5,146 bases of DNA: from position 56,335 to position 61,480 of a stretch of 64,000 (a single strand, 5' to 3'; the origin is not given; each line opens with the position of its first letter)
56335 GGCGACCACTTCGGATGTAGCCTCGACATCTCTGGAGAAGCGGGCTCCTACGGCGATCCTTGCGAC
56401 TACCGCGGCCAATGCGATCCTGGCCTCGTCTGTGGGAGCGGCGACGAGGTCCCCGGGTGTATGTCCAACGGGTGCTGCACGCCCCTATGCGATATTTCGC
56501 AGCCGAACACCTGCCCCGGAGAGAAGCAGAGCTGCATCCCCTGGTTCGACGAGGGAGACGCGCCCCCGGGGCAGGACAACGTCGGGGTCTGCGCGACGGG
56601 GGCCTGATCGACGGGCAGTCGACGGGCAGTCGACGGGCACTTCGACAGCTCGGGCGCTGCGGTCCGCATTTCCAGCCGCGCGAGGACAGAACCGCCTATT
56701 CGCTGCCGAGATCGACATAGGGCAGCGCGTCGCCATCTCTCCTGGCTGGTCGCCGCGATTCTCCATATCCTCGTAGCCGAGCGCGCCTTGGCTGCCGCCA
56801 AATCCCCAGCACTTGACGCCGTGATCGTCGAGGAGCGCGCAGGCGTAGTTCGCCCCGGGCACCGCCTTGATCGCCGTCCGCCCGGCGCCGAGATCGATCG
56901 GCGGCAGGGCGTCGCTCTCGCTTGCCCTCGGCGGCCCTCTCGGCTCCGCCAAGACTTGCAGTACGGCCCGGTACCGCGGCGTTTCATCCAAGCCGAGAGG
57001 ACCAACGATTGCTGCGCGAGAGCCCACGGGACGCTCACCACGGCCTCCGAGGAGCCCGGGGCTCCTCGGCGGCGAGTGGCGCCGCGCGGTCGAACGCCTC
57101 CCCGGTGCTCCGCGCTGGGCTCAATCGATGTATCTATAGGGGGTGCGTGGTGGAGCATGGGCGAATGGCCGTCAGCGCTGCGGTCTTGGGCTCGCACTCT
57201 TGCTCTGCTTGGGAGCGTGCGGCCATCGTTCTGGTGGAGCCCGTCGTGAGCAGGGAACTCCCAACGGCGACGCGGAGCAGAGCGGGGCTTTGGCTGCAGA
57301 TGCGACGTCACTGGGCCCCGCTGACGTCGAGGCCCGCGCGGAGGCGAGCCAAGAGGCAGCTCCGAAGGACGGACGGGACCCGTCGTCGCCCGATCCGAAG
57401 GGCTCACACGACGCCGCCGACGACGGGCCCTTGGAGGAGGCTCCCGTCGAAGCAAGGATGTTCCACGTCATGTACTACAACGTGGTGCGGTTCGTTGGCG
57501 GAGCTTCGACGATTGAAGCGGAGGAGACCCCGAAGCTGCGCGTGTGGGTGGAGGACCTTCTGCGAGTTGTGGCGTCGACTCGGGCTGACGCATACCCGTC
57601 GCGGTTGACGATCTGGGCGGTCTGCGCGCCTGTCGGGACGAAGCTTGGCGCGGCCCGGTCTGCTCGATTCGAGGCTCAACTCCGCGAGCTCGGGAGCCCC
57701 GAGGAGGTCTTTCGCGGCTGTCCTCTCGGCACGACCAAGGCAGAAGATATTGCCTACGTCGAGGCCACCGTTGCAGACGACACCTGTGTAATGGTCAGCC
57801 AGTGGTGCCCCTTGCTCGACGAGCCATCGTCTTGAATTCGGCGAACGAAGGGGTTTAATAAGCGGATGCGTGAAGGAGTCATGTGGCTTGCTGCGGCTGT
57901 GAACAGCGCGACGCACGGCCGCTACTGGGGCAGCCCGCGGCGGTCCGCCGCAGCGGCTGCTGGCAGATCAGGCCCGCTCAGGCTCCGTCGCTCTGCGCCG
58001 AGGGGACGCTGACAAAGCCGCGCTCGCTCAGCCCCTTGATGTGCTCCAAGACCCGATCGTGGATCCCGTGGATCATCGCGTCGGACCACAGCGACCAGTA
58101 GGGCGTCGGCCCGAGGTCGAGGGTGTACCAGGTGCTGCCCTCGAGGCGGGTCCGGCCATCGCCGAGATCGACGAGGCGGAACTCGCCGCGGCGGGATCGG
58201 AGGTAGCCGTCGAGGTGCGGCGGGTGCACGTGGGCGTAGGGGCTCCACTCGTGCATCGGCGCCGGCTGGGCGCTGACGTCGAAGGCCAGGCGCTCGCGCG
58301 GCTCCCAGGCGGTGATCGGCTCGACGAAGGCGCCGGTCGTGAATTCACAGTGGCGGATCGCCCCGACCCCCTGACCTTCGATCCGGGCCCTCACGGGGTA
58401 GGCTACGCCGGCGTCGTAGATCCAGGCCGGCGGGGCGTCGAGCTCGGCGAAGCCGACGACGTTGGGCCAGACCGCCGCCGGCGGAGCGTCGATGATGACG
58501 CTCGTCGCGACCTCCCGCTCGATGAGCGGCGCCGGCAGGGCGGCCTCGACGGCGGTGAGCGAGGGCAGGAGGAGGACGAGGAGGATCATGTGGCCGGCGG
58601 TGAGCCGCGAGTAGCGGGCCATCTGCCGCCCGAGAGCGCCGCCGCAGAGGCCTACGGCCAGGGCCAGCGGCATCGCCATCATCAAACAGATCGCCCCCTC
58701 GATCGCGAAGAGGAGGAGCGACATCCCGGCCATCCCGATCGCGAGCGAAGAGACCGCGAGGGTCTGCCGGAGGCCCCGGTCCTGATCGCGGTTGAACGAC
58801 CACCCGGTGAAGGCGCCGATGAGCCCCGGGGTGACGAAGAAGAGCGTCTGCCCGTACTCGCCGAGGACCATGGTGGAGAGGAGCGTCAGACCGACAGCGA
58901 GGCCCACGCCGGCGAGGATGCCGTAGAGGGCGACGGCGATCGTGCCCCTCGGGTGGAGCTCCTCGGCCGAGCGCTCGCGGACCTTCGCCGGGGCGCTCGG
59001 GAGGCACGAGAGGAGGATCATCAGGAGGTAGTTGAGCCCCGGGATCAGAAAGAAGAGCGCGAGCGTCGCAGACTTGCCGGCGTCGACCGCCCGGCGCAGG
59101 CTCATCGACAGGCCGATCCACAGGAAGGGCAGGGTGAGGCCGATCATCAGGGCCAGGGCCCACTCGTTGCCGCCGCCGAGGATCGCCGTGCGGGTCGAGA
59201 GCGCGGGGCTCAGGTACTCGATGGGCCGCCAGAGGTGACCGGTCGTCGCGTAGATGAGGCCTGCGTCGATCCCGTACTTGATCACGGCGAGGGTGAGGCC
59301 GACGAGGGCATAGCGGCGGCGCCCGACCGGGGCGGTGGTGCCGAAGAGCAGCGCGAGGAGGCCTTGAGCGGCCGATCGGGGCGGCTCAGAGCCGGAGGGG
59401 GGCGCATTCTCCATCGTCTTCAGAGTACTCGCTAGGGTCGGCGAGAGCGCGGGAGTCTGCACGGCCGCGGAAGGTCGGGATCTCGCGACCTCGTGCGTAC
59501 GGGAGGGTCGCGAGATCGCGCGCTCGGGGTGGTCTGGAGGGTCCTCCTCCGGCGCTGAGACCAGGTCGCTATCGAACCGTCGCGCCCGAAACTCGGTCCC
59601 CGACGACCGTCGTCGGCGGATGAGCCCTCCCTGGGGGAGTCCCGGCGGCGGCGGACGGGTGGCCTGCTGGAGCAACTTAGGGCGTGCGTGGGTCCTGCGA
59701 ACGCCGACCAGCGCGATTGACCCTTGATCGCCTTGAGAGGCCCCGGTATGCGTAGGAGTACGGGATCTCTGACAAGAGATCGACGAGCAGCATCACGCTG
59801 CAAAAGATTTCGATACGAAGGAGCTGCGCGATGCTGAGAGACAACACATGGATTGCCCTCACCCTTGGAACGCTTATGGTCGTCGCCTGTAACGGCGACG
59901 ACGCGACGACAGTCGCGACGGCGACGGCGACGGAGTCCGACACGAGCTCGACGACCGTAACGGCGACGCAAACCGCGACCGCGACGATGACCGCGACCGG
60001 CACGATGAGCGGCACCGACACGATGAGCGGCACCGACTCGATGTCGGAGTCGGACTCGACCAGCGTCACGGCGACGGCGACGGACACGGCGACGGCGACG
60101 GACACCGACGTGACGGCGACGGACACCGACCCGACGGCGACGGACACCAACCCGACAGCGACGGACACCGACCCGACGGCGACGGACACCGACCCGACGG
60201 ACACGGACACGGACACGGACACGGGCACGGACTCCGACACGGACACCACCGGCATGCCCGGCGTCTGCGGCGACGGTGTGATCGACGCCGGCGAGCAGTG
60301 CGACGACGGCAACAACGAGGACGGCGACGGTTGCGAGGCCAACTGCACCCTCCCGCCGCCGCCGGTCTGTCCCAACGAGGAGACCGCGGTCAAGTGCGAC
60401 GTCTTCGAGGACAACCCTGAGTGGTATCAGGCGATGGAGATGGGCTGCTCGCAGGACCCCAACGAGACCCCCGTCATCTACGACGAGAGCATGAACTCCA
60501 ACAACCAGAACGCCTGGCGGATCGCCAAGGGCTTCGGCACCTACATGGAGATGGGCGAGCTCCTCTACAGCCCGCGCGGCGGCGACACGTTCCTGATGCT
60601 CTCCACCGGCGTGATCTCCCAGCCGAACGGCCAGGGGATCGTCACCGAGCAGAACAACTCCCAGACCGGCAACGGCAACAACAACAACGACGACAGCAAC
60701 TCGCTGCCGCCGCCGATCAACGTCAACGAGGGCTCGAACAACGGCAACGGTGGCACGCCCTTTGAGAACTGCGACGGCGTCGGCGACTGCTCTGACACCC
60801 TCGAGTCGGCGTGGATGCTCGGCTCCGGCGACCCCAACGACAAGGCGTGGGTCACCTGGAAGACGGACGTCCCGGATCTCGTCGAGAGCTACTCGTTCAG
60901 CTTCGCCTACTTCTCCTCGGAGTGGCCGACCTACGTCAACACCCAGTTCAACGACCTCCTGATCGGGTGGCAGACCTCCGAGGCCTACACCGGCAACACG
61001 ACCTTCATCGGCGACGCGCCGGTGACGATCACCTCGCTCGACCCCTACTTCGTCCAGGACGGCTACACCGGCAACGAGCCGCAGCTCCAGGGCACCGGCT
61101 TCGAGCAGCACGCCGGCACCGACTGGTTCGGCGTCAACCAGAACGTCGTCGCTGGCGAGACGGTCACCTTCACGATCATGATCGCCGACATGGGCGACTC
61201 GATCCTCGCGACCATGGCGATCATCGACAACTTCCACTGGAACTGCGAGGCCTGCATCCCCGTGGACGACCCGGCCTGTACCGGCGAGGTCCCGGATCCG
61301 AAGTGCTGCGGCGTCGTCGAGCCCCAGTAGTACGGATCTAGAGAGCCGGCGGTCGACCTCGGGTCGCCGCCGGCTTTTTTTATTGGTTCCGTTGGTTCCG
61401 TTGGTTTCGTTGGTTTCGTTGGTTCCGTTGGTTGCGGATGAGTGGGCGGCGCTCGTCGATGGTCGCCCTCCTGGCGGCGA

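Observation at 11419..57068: Abundant GC-rich hairpin-forming intergenic repeat family of about 150-180 bp (at least 6 copies in 64 kb)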

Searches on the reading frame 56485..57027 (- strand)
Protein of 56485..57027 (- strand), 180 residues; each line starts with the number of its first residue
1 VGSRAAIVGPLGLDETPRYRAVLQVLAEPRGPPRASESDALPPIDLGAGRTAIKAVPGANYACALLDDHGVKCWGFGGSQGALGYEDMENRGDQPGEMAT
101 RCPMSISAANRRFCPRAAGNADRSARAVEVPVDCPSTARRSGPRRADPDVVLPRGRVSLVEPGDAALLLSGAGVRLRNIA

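Call 68: search_protein_families(library=pfam, proteins=[window:56485-57027:-], max_evalue=0.1)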
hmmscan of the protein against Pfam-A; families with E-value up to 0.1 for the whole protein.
window:56485-57027:- (180 aa): 2 families
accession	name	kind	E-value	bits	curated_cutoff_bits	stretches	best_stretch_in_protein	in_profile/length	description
PF13540.12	RCC1_2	-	0.0048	17.1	22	1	58-76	7-25/30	Regulator of chromosome condensation (RCC1) repeat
PF25390.1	WD40_RLD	-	0.025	14.3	150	1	50-89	142-176/363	RCC1-like domain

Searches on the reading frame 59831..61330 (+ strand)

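Call 74: search_protein_families(library=pfam, proteins=[window:59831-61330:+], max_evalue=0.001)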
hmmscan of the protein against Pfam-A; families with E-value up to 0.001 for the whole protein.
window:59831-61330:+ (499 aa): 1 family
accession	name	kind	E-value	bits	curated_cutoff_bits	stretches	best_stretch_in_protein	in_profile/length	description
PF13948.11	DUF4215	-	4.3e-06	27.3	27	1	145-172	20-46/47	Domain of unknown function (DUF4215)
